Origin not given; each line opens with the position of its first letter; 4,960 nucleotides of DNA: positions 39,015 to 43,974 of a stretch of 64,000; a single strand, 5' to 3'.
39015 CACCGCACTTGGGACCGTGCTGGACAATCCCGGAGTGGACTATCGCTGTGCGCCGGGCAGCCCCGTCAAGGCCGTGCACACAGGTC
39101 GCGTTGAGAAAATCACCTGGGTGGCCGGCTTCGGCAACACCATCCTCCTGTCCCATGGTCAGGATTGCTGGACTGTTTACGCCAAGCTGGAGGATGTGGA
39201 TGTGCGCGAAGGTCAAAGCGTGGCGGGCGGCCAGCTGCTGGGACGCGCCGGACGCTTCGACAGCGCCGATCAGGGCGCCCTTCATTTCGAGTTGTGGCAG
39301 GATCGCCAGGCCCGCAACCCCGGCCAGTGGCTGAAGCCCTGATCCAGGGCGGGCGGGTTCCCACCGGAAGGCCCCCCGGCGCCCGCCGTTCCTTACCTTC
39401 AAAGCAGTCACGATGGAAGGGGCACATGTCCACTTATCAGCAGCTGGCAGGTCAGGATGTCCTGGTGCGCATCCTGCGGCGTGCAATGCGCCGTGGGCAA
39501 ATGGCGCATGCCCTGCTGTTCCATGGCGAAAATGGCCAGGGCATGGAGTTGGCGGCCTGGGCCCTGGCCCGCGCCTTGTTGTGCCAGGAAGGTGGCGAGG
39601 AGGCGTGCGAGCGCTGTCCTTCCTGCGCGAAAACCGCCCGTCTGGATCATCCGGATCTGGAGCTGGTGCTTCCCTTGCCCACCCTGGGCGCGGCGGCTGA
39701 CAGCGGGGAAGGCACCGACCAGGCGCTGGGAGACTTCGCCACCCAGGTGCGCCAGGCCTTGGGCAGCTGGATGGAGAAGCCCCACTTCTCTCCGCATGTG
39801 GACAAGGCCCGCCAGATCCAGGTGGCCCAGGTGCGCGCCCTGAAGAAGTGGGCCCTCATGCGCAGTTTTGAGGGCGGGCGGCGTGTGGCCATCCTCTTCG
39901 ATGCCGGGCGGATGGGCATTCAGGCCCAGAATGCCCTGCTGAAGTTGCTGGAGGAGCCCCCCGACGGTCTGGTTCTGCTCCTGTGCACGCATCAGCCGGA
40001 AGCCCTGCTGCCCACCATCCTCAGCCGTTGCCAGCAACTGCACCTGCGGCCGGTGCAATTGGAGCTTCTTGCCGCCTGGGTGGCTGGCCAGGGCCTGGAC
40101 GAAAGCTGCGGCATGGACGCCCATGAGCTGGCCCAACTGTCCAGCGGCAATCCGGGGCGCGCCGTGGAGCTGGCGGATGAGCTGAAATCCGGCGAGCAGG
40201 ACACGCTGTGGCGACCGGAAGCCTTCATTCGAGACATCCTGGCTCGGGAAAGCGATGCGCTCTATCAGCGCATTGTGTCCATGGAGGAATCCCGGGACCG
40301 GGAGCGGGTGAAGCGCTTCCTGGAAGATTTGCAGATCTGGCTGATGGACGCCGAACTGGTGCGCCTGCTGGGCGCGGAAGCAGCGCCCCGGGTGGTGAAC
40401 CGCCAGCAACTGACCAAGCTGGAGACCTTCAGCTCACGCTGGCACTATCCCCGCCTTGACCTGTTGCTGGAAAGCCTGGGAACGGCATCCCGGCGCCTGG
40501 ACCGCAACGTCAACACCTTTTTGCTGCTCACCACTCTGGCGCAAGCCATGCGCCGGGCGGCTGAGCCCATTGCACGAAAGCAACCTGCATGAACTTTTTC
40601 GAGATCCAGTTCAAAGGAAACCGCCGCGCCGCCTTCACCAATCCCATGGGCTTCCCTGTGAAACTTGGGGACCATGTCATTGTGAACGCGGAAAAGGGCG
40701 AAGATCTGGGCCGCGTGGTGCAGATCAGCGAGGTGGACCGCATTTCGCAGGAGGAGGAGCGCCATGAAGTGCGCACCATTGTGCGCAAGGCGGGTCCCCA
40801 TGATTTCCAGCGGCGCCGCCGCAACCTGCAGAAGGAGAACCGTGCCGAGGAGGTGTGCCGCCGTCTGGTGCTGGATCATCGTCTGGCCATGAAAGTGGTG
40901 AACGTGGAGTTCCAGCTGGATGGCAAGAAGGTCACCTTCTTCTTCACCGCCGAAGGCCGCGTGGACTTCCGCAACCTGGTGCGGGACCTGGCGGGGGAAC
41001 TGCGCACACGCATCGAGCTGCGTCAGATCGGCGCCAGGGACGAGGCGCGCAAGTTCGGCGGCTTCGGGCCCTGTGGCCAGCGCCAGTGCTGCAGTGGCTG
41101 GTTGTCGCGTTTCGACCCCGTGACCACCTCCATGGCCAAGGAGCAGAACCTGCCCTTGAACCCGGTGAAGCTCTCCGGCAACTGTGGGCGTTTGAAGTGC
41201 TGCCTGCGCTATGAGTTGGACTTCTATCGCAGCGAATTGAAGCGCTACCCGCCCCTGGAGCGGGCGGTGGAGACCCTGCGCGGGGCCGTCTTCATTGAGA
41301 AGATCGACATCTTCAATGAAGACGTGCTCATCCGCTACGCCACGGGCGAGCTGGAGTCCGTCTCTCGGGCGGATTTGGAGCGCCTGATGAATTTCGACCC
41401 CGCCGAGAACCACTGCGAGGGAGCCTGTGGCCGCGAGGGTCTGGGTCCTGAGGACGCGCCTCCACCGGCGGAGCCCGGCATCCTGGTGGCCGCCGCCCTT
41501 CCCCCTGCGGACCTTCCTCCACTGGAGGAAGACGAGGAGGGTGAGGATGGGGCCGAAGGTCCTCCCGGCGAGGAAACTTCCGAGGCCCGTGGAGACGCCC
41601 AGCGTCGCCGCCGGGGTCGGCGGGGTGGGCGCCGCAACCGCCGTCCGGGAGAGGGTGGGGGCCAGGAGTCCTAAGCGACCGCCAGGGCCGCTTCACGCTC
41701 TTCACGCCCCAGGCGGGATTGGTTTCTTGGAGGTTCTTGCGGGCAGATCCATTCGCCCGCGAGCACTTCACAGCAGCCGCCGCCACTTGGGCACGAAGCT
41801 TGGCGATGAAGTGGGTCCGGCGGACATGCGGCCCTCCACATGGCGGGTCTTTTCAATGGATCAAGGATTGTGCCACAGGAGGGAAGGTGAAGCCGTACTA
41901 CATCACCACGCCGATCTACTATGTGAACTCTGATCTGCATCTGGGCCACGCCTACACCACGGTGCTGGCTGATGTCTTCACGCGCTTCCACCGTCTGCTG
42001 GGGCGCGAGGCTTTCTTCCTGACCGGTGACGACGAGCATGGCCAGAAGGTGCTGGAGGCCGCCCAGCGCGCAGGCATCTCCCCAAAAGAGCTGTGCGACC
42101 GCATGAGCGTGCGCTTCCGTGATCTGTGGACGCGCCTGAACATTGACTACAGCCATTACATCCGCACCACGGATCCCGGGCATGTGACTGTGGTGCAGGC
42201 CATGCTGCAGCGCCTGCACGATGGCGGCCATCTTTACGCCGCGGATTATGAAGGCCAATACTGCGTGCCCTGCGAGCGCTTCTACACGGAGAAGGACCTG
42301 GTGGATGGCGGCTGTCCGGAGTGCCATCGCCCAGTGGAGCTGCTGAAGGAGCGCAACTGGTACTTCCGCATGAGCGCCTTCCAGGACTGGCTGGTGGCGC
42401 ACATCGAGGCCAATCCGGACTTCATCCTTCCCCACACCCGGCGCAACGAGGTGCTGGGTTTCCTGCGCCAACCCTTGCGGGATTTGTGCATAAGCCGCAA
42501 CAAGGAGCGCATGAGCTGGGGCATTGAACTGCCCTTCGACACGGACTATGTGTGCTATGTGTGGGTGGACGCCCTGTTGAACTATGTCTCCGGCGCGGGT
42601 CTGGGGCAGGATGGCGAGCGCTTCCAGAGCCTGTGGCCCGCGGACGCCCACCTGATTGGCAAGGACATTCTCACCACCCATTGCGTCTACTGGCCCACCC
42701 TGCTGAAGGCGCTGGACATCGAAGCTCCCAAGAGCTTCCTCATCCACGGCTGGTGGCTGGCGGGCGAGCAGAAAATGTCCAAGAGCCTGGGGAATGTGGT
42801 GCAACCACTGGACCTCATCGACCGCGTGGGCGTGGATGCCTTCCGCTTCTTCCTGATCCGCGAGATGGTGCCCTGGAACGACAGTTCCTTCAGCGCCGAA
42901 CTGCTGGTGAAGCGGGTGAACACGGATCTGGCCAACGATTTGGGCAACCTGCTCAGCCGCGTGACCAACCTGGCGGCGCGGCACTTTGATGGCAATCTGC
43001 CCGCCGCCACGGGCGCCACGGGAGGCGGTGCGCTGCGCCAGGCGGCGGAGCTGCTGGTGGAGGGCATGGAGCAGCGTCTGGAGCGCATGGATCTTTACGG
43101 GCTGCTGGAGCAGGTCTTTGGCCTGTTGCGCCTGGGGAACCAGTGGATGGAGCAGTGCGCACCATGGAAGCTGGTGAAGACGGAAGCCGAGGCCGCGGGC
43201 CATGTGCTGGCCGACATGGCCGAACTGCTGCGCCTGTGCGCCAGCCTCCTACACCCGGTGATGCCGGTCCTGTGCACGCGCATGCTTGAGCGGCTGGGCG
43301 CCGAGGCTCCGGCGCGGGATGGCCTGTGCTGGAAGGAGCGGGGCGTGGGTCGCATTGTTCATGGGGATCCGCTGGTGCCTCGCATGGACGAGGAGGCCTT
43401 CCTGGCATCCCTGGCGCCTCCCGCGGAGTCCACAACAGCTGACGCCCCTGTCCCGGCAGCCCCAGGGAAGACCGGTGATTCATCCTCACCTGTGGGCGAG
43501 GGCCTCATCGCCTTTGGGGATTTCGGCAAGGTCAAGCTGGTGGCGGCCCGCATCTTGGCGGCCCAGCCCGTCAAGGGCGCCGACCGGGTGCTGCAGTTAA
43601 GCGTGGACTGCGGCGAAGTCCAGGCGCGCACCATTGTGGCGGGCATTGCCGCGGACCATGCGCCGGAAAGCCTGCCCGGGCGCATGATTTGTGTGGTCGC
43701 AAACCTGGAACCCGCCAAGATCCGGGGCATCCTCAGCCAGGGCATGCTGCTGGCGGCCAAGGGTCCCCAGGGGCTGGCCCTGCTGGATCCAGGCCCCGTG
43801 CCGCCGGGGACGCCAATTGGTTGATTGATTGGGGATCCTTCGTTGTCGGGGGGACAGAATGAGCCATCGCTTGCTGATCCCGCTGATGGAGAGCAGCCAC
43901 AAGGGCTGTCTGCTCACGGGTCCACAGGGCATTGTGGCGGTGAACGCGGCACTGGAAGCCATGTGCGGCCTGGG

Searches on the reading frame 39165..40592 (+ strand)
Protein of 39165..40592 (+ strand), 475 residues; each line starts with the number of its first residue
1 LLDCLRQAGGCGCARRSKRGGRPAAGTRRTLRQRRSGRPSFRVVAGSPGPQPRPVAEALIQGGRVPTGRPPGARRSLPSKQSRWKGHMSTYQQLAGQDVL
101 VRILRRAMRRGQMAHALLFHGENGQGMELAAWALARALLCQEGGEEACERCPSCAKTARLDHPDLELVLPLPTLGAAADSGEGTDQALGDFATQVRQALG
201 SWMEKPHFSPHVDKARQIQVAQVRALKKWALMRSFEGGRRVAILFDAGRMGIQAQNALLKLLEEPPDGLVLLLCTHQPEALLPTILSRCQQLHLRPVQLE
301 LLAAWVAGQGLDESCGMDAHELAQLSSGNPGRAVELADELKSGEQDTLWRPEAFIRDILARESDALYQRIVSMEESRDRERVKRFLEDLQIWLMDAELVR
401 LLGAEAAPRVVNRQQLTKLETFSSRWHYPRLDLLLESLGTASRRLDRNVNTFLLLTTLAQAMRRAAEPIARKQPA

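Call 69: search_protein_families(library=pfam, proteins=[window:39165-40592:+], max_evalue=0.001)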
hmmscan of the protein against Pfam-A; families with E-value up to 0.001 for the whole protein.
window:39165-40592:+ (475 aa): 1 family
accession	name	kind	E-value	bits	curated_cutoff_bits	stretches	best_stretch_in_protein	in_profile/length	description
PF13177.12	DNA_pol3_delta2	-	1e-43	149.6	27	1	97-297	2-160/161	DNA polymerase III, delta subunit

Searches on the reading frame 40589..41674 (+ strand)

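Call 69: search_protein_families(library=pfam, proteins=[window:40589-41674:+], max_evalue=0.001)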
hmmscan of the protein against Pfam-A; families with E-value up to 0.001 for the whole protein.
window:40589-41674:+ (361 aa): 1 family
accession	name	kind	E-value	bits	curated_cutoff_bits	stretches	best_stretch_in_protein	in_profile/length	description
PF04468.17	PSP1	-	2.4e-33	114.7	27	1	63-147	2-86/86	PSP1 C-terminal conserved region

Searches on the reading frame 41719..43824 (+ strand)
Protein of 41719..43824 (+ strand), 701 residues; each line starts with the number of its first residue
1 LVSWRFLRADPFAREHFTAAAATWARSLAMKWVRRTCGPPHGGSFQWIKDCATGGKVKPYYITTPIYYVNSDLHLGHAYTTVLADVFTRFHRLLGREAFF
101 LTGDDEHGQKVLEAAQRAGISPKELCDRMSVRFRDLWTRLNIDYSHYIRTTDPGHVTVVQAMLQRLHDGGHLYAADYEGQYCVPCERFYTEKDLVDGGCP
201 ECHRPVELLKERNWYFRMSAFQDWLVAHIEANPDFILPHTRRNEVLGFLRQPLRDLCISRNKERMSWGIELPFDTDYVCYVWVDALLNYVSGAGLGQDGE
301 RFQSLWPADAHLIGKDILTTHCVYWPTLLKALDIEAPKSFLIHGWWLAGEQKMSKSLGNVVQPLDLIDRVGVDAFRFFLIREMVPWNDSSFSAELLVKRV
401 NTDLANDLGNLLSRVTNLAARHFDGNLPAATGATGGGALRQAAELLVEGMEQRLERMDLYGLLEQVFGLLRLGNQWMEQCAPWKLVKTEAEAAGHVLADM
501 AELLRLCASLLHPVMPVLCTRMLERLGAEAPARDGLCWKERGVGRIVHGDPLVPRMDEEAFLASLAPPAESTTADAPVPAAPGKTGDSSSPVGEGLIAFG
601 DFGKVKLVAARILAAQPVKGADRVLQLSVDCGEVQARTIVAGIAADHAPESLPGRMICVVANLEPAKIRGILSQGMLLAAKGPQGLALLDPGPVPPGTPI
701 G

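Call 69: search_protein_families(library=pfam, proteins=[window:41719-43824:+], max_evalue=0.001)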
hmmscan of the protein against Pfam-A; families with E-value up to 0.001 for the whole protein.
window:41719-43824:+ (701 aa): 5 families
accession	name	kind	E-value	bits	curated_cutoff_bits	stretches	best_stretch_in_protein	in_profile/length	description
PF09334.17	tRNA-synt_1g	-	4e-102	342.3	20.1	1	60-415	1-390/391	tRNA synthetases class I (M)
PF00133.28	tRNA-synt_1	-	2.6e-28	99.3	22.7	2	55-273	20-245/414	tRNA synthetases class I (I, L, M and V)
PF01588.26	tRNA_bind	-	4.4e-20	72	27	1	608-698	2-95/96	Putative tRNA binding domain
PF01406.26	tRNA-synt_1e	-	7e-15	55.6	27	2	69-179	19-129/301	tRNA synthetases class I (C) catalytic domain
PF19303.5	Anticodon_3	-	4.4e-08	33.6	23.5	1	444-529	19-104/152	Anticodon binding domain of methionyl tRNA ligase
